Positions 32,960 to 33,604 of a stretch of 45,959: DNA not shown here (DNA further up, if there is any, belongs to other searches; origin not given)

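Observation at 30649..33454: NADAR, metallophosphoesterase, Pth2 and SPOUT module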

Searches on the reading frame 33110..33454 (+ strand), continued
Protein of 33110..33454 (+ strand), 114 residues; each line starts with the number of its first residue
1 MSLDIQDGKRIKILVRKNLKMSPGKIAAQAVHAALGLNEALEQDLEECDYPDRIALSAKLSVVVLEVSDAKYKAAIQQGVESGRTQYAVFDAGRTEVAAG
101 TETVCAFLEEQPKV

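Call 81: find_related_loci(query=A2, collection=viral_contigs, flank=8000)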
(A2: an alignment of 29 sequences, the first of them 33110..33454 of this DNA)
Query A2 (114 aa) in viral_contigs; peptide patterns used: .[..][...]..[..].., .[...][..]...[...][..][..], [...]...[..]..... (x = any residue, [..] = any of these).
292 stretches matched a pattern; 103 encode a relative of the query (tblastn E <= 1e-3); the best 80 are kept; 80 distinct loci.
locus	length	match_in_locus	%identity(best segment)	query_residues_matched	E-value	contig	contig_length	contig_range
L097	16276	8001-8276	45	4-113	2e-20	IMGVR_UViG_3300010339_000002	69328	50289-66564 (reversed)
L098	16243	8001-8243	49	10-110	2e-20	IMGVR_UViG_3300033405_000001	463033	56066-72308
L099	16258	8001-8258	45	10-113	2e-19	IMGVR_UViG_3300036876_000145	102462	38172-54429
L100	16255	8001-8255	44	9-111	5e-19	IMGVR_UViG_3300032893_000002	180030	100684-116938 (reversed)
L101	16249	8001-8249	48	10-109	7e-19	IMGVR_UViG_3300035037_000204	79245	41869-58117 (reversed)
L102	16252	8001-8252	43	10-114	8e-19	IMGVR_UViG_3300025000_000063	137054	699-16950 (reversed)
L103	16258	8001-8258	40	9-110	4e-17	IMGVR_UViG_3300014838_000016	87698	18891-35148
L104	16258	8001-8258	42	9-110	3e-17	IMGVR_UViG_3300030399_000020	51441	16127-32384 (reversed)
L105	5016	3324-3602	36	9-113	2e-14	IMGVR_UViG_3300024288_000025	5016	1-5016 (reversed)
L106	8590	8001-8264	41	1-109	1e-13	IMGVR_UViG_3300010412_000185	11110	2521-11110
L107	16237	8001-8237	40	10-109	9e-13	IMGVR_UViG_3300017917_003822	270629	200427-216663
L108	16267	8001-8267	34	10-110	1e-10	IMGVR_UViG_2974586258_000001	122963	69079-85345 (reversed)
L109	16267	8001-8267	34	10-110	1e-10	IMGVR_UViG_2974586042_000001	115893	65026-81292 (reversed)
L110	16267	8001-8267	34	10-110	1e-10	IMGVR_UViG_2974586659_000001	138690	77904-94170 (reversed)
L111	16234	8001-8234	36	11-108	6e-9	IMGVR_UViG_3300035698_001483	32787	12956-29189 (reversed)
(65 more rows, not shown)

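Call 92: search_protein_families(library=padloc, proteins=[window:33110-33454:+], max_evalue=0.01)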
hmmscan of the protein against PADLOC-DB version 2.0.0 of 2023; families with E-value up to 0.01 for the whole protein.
window:33110-33454:+ (114 aa): 0 families
